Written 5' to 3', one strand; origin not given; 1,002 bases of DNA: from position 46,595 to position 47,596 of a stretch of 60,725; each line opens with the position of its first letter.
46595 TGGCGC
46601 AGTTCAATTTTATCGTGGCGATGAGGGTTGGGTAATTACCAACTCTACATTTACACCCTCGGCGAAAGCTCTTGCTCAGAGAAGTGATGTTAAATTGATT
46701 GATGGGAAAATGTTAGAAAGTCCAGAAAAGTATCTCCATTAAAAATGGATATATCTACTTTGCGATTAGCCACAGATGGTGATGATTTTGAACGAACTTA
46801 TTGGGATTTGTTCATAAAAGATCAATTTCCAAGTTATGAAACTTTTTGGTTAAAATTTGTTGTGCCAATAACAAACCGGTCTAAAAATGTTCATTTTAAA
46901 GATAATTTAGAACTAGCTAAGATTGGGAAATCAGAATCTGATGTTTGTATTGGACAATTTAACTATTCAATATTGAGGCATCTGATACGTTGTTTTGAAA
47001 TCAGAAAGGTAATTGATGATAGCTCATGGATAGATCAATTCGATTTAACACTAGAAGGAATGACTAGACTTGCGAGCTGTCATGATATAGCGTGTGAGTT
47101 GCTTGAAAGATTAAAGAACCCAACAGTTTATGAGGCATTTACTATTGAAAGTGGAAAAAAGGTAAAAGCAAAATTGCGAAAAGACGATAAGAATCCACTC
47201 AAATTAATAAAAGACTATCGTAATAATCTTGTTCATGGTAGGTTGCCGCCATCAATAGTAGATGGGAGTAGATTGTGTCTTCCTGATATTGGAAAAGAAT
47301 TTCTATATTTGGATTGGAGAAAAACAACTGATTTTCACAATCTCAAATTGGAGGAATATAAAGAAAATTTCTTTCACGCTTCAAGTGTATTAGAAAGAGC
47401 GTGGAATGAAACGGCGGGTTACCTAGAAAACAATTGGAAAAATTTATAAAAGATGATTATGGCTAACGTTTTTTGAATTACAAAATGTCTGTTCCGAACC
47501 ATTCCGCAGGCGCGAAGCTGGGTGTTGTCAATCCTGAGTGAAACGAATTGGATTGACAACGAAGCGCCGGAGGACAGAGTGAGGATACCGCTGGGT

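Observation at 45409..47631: Two-gene nuclease-like cassette (membrane-anchored Mrr endonuclease plus Rx4H orphan) bracketed by 122-bp inverted repeats between abcF and obg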

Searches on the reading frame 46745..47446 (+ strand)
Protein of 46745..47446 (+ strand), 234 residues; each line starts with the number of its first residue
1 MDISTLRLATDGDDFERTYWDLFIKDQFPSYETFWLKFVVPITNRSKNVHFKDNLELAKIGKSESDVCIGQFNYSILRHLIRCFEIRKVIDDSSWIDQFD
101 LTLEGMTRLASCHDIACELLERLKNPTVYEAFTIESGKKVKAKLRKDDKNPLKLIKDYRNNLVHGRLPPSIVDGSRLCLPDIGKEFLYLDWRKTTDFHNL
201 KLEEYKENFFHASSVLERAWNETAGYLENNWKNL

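Call 11: search_protein_families(library=pfam, proteins=[window:46745-47446:+], max_evalue=1)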
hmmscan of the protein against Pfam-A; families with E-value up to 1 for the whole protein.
window:46745-47446:+ (234 aa): 1 family
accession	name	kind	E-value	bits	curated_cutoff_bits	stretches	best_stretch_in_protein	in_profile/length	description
PF01934.22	HepT-like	-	0.048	13.8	23.5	1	111-165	40-93/120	Ribonuclease HepT-like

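Call 12: search_protein_families(library=padloc, proteins=[window:46745-47446:+], max_evalue=1)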
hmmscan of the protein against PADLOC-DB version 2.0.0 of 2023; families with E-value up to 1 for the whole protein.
window:46745-47446:+ (234 aa): 0 families

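Call 13: search_protein_families(library=ncbifam, proteins=[window:46745-47446:+], max_evalue=1)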
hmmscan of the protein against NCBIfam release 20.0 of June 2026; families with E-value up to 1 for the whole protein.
window:46745-47446:+ (234 aa): 0 families

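Call 14: search_protein_families(library=phrogs, proteins=[window:46745-47446:+], max_evalue=1)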
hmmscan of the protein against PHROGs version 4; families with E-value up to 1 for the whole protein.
window:46745-47446:+ (234 aa): 1 family
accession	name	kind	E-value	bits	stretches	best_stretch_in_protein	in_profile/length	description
phrog_3846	-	unknown function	0.023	15.1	1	131-167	155-188/234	-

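Call 15: find_homologous_proteins(query=window:46745-47446:+, max_evalue=0.01)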
Query window:46745-47446:+ (234 aa): 32 proteins with E <= 0.01 among 173 candidates.
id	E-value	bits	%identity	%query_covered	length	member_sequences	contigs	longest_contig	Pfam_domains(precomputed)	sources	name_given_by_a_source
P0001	6.9e-158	541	100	100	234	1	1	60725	-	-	-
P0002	6.5e-114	397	74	100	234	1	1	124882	-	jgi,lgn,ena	-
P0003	7.9e-112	390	73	99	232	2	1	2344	-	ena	-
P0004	2.0e-107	376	70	100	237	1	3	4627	-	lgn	-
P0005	1.3e-97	344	66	100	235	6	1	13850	-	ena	-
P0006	1.4e-97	344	66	97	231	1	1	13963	-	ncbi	-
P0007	1.7e-97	343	62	100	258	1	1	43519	-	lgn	-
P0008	1.5e-88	314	62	100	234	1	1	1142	-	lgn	-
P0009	2.6e-85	304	58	100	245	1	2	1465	-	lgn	-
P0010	2.6e-84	300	59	99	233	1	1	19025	-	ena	-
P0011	8.7e-84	299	61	98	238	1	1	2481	-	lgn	-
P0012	4.3e-83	296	59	99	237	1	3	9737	-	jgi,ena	-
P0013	2.4e-82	294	59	97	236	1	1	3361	-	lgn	-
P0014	2.6e-82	294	58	99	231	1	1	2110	-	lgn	-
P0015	1.4e-81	291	58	98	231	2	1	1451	-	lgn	-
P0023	1.9e-77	278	56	100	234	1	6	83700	-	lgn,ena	-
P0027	5.3e-75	270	54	97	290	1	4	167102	-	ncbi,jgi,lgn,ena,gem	ncbi:MAG TPA: hypothetical protein VIK86_02820 [Candidatus Paceibacterota bacterium]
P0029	5.7e-72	260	53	100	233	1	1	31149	-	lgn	-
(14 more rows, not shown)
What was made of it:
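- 46745..47449 (+): ORF2, 234 aa. A member of an unannotated all-alpha family with a conserved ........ (Rx4H) motif. It is a candidate HEPN-like protein. 32 close homologues (call 15).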

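Call 16: find_encoding_contigs(protein=P0002, flank=6000, max_places=3)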
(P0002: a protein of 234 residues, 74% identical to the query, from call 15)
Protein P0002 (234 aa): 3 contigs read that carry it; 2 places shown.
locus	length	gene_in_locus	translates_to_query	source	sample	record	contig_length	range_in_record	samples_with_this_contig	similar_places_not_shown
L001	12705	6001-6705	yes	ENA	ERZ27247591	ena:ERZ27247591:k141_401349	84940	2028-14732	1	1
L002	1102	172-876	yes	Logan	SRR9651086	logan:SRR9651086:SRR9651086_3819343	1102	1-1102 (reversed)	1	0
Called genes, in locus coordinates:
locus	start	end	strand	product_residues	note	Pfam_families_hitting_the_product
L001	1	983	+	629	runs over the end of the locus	PF06480:FtsH_ext, PF00004:AAA, PF17862:AAA_lid_3, PF01434:Peptidase_M41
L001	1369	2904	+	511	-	-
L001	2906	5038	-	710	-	PF17191:RecG_wedge, PF01336:tRNA_anti-codon (weak), PF00270:DEAD, PF04851:ResIII, PF13604:AAA_30 (faint), PF00271:Helicase_C, PF22590:Cas3-like_C_2 (weak), PF19833:RecG_dom3_C (weak)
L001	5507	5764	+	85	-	PF01541:GIY-YIG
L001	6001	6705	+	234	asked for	-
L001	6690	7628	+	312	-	PF02673:BacA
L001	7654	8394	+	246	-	PF00106:adh_short, PF08659:KR, PF23441:SDR, PF13561:adh_short_C2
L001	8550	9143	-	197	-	PF18912:DZR_2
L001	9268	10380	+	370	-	PF11104:PilM_2, PF14450:FtsA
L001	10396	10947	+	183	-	-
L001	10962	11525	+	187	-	PF04350:PilO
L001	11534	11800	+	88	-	-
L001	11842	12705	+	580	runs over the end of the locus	PF05157:MshEN, PF00437:T2SSE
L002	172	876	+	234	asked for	-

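Call 17: find_encoding_contigs(protein=P0027, flank=6000, max_places=3)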
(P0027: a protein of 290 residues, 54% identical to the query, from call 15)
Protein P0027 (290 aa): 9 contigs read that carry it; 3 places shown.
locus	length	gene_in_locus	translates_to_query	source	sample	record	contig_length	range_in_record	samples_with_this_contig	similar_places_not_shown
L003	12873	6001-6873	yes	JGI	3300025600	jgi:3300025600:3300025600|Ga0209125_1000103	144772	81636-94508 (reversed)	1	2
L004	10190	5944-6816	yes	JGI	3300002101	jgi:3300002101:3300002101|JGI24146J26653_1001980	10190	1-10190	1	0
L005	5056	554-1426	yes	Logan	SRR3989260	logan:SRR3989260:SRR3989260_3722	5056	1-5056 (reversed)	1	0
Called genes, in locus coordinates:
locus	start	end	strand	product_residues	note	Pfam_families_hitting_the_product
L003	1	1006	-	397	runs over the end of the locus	PF07907:YibE_F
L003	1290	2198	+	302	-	-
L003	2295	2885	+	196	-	PF03162:Y_phosphatase2, PF22741:PTP-NADK, PF22784:PTP-SAK, PF13350:Y_phosphatase3 (faint), PF22785:Tc-R-P, PF00782:DSPc, PF14566:PTPlike_phytase (weak), PF00102:Y_phosphatase (weak)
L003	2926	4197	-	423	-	PF13187:Fer4_9, PF00037:Fer4, PF12797:Fer4_2 (weak), PF12837:Fer4_6 (weak), PF13237:Fer4_10, PF14697:Fer4_21, PF00037:Fer4 (weak), PF12837:Fer4_6 (weak), +1 more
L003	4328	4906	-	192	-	-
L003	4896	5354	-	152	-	-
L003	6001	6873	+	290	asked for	-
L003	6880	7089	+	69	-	PF12728:HTH_17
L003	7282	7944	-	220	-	-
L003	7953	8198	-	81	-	-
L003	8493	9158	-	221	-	-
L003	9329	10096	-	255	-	PF08378:NERD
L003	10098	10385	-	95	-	-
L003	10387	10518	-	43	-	-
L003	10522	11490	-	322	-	-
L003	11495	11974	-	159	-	-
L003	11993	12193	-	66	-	-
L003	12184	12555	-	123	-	-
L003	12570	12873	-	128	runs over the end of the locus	PF12587:DUF3761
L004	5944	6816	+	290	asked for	-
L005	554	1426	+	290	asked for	-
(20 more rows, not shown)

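Call 18: find_encoding_contigs(protein=P0023, flank=6000, max_places=3)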
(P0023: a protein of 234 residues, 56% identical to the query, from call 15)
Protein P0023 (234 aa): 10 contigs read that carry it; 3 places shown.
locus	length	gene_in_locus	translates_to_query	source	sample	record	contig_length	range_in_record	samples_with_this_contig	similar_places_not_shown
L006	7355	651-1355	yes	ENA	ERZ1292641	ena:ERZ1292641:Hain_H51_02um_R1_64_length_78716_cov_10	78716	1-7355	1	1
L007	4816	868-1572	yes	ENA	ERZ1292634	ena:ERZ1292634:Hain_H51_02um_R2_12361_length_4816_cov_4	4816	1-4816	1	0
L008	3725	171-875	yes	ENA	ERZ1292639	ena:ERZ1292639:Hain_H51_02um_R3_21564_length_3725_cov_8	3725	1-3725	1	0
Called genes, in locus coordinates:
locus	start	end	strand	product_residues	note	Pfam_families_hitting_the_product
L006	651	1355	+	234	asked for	-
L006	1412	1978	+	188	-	PF08922:DUF1905, PF13376:OmdA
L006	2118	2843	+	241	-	PF00837:T4_deiodinase, PF00578:AhpC-TSA (weak)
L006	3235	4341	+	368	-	PF02353:CMAS, PF03141:Methyltransf_29, PF13489:Methyltransf_23, PF01209:Ubie_methyltran, PF13847:Methyltransf_31, PF08241:Methyltransf_11, PF08242:Methyltransf_12, PF13649:Methyltransf_25, +5 more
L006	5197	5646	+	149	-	PF02502:LacAB_rpiB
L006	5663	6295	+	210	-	PF00834:Ribul_P_3_epim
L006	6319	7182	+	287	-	PF13292:DXP_synthase_N, PF00456:Transketolase_N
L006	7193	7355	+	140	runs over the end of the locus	PF01641:SelR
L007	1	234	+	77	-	?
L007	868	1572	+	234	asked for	-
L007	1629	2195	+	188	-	PF08922:DUF1905, PF13376:OmdA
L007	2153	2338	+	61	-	PF01381:HTH_3, PF13560:HTH_31 (weak), PF12844:HTH_19 (weak), PF13443:HTH_26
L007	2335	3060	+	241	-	PF00837:T4_deiodinase, PF00578:AhpC-TSA (weak)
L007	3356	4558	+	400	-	PF02353:CMAS, PF03141:Methyltransf_29, PF13489:Methyltransf_23, PF01209:Ubie_methyltran, PF13847:Methyltransf_31, PF08241:Methyltransf_11, PF08242:Methyltransf_12, PF13649:Methyltransf_25, +4 more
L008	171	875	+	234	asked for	-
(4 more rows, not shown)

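Call 19: find_encoding_contigs(protein=P0007, flank=6000, max_places=3)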
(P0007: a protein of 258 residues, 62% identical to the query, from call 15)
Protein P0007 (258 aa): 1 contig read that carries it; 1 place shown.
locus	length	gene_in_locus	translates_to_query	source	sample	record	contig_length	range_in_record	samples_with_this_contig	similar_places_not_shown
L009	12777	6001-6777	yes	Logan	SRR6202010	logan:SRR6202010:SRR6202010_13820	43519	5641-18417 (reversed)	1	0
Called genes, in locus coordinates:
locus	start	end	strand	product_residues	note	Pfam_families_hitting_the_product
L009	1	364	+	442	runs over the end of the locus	PF11638:DnaA_N, PF00308:Bac_DnaA, PF01695:IstB_IS21, PF00004:AAA (faint), PF08299:Bac_DnaA_C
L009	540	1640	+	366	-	PF00712:DNA_pol3_beta, PF02767:DNA_pol3_beta_2, PF02768:DNA_pol3_beta_3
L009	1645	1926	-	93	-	-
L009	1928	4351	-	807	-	PF00912:Transgly, PF00905:Transpeptidase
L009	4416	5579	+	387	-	PF00579:tRNA-synt_1b, PF22421:SYY_C-terminal (faint), PF01479:S4 (weak)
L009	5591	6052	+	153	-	-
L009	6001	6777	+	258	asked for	-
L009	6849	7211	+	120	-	PF08818:DUF1801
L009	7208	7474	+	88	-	-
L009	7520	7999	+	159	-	-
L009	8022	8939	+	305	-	PF00903:Glyoxalase (faint), PF06983:3-dmu-9_3-mt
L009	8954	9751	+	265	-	PF03372:Exo_endo_phos, PF14529:Exo_endo_phos_2 (faint)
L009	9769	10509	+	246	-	PF00106:adh_short, PF08659:KR, PF23441:SDR (weak), PF13561:adh_short_C2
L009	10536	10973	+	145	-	PF00903:Glyoxalase (weak), PF06983:3-dmu-9_3-mt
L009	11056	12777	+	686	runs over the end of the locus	PF17854:FtsK_alpha, PF01580:FtsK_SpoIIIE, PF09397:FtsK_gamma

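Call 37: search_solved_structures(query=A2, max_evalue=10, show_alignments=2)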
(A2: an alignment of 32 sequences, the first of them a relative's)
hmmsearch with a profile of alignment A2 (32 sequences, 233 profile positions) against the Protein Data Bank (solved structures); distinct sequences matched with E-value up to 10: 0.

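Call 38: search_protein_families(library=pfam, alignment_id=A2, max_evalue=1)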
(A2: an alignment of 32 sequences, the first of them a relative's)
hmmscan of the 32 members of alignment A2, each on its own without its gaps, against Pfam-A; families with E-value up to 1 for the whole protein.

A. member 1, P0001 (234 aa): 1 family
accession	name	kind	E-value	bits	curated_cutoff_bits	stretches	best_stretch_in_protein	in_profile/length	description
PF01934.22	HepT-like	-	0.048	13.8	23.5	1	111-165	40-93/120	Ribonuclease HepT-like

B. families by the number of members that match (of 32 scanned): 8 families
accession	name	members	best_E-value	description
PF21752.2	DACNG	1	0.0087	Probable sensor domain DACNG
PF01934.22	HepT-like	1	0.048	Ribonuclease HepT-like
PF18739.6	HEPN_Apea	1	0.048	Apea-like HEPN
PF19725.4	RPC5_C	1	0.11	DNA-directed RNA polymerase III subunit RPC5 C-terminal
PF18734.6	HEPN_AbiU2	1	0.11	AbiU2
PF16221.11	HTH_47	1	0.16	winged helix-turn-helix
PF24294.1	Chromo_PTM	1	0.17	Membrane-bound transcription factor PTM, chromo domain-like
PF03745.19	DUF309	1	0.52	Domain of unknown function (DUF309)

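Call 44: predict_structure(alignment_id=A2)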
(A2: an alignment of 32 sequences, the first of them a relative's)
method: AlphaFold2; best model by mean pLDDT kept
length: 234 residues; sequences in the alignment: 32
mean_pLDDT: 92.7   pTM: 0.88
mean pLDDT of the five models: 92.7, 91.4, 91.2, 89.9, 88.7
residues with pLDDT >= 90: 195; 70-90: 37; 50-70: 2; < 50: 0
segments of 3 or more residues with pLDDT < 50: none
pLDDT, mean of each block of 10 residues (from residue 1): 83 94 96 95 89 97 96 97 97 94 97 94 94 94 80 89 85 93 92 91 94 97 95 90
secondary structure, 60 per line:
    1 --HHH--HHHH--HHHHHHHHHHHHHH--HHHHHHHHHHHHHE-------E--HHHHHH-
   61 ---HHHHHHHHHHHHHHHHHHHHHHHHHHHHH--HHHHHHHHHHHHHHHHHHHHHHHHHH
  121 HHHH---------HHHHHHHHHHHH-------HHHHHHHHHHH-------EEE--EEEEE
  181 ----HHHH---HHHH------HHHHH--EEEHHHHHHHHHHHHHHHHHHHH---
elements in order: H8-11 H14-27 H30-42 H54-59 H64-92 H95-124 H134-145 H153-163 E171-173 E176-180 H185-188 H192-195 H202-206 E209-211 H212-231
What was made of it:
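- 46745..47449 (+): AF2 pLDDT 92.7 (call 44).
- On HEPN RNase superfamily: The confident all-alpha model (pLDDT 92.7) has long helices 64-92 and 95-124, and the motif lies in helix 153-163 (call 44).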

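Call 48: fold_search(model_id=the predicted structure, library=pdb)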
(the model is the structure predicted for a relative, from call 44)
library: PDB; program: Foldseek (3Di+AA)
matches with E <= 10: 168; with E <= 0.001: 0
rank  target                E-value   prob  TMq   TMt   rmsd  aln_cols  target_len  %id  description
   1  6egc                  4.8e-01  0.35  0.23  0.32   9.3       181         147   16  Single-chain version of 2L4HC2_23 (PDB 5J0K) (released 2019-05-29)
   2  8c8q_C                6.4e-01  0.20  0.24  0.21  14.6       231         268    9  Cytochrome c oxidase from Schizosaccharomyces pombe (released 2023-03-01)
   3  5krw_MODEL_1_A        1.1e+00  0.33  0.28  0.39  12.6       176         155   12  Recognition and targeting mechanisms by chaperones in flagella assembly and operation (released 2016-08-17)
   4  2asr                  1.1e+00  0.20  0.22  0.33  10.2       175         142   11  THE THREE-DIMENSIONAL STRUCTURE OF THE ASPARTATE RECEPTOR FROM ESCHERICHIA COLI (released 1994-11-01)
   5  5z62_C                1.3e+00  0.13  0.24  0.22  14.0       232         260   10  Structure of human cytochrome c oxidase (released 2019-02-27)
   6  7jh6_A                1.4e+00  0.13  0.21  0.27  10.4       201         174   14  De novo designed two-domain di-Zn(II) and porphyrin-binding protein (released 2020-12-09)
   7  8tn1_A                1.5e+00  0.33  0.30  0.42   8.0       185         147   12  De novo designed protein binds poly ADP ribose polymerase inhibitors (PARPi) - apo (released 2024-04-24)
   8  1jog_A                1.5e+00  0.20  0.26  0.38  11.9       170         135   15  Structure of HI0074 from Heamophilus Influenzae reveals the fold of a substrate binding domain of a nucleotidyltransfe (released 2002-12-18)
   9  7e1v_G                1.6e+00  0.16  0.27  0.32  12.1       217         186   10  Cryo-EM structure of apo hybrid respiratory supercomplex consisting of Mycobacterium tuberculosis complexIII and Mycob (released 2021-10-13)
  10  9jg0_R                1.8e+00  0.08  0.18  0.12  26.0       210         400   10  Cryo-EM structure of neuropeptide FF receptor 2 in the ligand-free state with BRIL fusion, anti-BRIL Fab, and nanobody (released 2025-04-09)
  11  2zcx                  1.8e+00  0.08  0.20  0.22  17.7       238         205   10  Crystal structure of TetR family transcriptional regulator SCO7815 (released 2008-11-18)
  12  5j4z_BC               1.8e+00  0.11  0.24  0.22  13.4       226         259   11  Architecture of tight respirasome (released 2016-09-21)
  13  6xv8_B                1.9e+00  0.11  0.27  0.18  10.9       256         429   10  Crystal structure of Megabody Mb-Nb207-c7HopQ_G10 (released 2021-01-13)
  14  2lfd_MODEL_1_A        2.0e+00  0.33  0.25  0.46   8.9       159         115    9  Solution NMR structure of Diiron protein in presence of 2 eq Zn2+, Northeast Structural Genomics Consortium Ta (released 2011-08-24)
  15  9w2z_C                2.0e+00  0.12  0.25  0.23  12.1       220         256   10  Cryo-EM structure of complex IV on the bovine heart submitochondrial particles, IV-A (released 2026-04-01)
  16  3o10_C                2.3e+00  0.15  0.22  0.34  10.6       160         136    9  Crystal structure of the HEPN domain from human sacsin (released 2011-03-30)
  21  7bxo_F                2.5e+00  0.20  0.25  0.39  11.3       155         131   11  Crystal structure of the toxin-antitoxin with AMP-PNP (released 2020-09-30)
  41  6qzt_A                4.0e+00  0.06  0.17  0.10  12.6       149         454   16  Crystal structure of Csx1 from Sulfolobus islandicus orthorhombic form (released 2019-10-02)
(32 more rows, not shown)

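Call 49: fold_search(model_id=the predicted structure, library=viral)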
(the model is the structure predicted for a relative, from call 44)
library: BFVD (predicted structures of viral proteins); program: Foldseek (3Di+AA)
matches with E <= 10: 131; with E <= 0.001: 0
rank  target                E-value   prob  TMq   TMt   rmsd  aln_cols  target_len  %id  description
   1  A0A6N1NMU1            4.4e-01  0.10  0.19  0.16  19.5       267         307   12  Putative orfan [Tupanvirus soda lake]
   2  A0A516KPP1            4.6e-01  0.90  0.38  0.50   6.4       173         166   10  (no name in the UniProt tables at hand)
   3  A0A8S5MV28            6.2e-01  0.13  0.20  0.21  17.0       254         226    9  Uncharacterized protein [Phage sp. ct4bw6]
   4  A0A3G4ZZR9            7.8e-01  0.10  0.23  0.06  32.2       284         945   12  Ankyrin repeat protein (Fragment) [Faunusvirus sp.]
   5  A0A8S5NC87            1.0e+00  0.44  0.33  0.38  10.1       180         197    9  Uncharacterized protein [Siphoviridae sp. ctwWa4]
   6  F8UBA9                1.0e+00  0.16  0.24  0.24  11.0       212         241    9  (no name in the UniProt tables at hand)
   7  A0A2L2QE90            1.2e+00  0.16  0.26  0.29  11.7       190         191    9  G-protein coupled receptors family 1 profile domain-containing protein [Human herpesvirus 6B]
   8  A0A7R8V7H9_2          1.3e+00  0.12  0.24  0.07  12.3       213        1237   12  CP2475L CDS [African swine fever virus]
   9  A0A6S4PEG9            1.6e+00  0.08  0.22  0.08  13.6       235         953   12  Protein transporter sec31 [uncultured phage_MedDCM-OCT-S39-C11]
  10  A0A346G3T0            1.7e+00  0.28  0.29  0.38  12.4       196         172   10  (no name in the UniProt tables at hand)
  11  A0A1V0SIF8            1.8e+00  0.06  0.17  0.09  27.9       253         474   11  Uncharacterized protein [Klosneuvirus KNV1]
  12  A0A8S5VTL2            1.8e+00  0.03  0.13  0.12  27.5       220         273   11  (no name in the UniProt tables at hand)
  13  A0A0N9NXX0            2.1e+00  0.30  0.30  0.34   7.2       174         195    7  Uncharacterized protein [Acidianus bottle-shaped virus 2 strain ABV2]
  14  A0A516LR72            2.1e+00  0.06  0.19  0.21  18.0       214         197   11  (no name in the UniProt tables at hand)
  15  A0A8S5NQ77            2.1e+00  0.04  0.16  0.17  19.1       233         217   13  Uncharacterized protein [Siphoviridae sp. ctpbe1]
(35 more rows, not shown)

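Call 68: search_protein_representatives(alignment_id=A2)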
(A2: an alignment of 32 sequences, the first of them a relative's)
Query: 32 sequences, 233 profile positions. Proteins with E-value up to 0.001 (for the whole library): 660; up to 1e-10: 275; up to 1e-30: 114. The best 150 are listed.
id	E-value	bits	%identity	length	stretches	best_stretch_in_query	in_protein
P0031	1.1e-89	316.5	-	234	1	5-233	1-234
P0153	5.3e-83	294.6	-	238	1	3-233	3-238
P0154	1.3e-82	293.3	-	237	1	3-232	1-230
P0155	1.6e-79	283.2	-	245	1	3-233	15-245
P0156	1.7e-79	283.2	-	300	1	4-232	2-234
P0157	3.0e-79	282.3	-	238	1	5-232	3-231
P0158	1.0e-78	280.6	-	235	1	4-232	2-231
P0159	1.4e-76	273.6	-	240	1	4-230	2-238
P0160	6.7e-76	271.4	-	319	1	4-232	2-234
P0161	2.2e-74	266.4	-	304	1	4-229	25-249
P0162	6.5e-74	264.9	-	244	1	5-232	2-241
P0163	2.1e-73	263.2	-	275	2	95-232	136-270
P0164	2.4e-71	256.5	-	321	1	3-232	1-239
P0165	1.4e-70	254.0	-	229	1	6-231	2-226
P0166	1.6e-70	253.8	-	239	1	5-232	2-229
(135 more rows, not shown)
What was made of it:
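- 46745..47449 (+): 660 cluster representatives at E<=1e-3 (call 68).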

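Call 70: search_protein_families(library=pfam, alignment_id=A5, max_evalue=0.1)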
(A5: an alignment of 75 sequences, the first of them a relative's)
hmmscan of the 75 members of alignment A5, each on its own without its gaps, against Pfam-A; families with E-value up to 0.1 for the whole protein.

A. member 1, P0001 (234 aa): 1 family
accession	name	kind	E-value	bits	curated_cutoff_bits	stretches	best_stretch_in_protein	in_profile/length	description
PF01934.22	HepT-like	-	0.048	13.8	23.5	0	111-165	40-93/120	Ribonuclease HepT-like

B. families by the number of members that match (of 75 scanned): 26 families (the first 25 are shown)
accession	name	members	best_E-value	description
PF18735.6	HEPN_RiboL-PSP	2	0.046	RiboL-PSP-HEPN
PF03909.22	BSD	2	0.062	BSD domain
PF18737.6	HEPN_MAE_28990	1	0.00042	MAE_28990/MAE_18760-like HEPN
PF10604.15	Polyketide_cyc2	1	0.0032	Polyketide cyclase / dehydrase and lipid transport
PF23240.1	HAT_PRP39_N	1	0.0035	PRP39 N-terminal HAT repeat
PF20185.3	DUF6548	1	0.0068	Family of unknown function (DUF6548)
PF12747.12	DdrB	1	0.0086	DdrB-like protein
PF21752.2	DACNG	1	0.0087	Probable sensor domain DACNG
PF22720.1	SNaCT14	1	0.012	Short NACHT-associated C-Terminal domain, family 14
PF11246.14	Phage_gp53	1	0.015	Base plate wedge protein 53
PF01140.25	Gag_MA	1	0.019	Matrix protein (MA), p15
PF19105.5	DUF5792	1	0.025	Family of unknown function (DUF5792)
PF16805.11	Trans_coact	1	0.033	Phage late-transcription coactivator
PF17699.6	DUF5545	1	0.037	Family of unknown function (DUF5545)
PF18734.6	HEPN_AbiU2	1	0.039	AbiU2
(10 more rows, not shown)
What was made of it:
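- Closest known: HEPN superfamily RNases. Same: Scattered weak hits to five different HEPN Pfam models among family members, the best being 4.2e-4 for one member (calls 11, 38, 70).
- HEPN membership of ORF2 is unproven (calls 48, 70).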
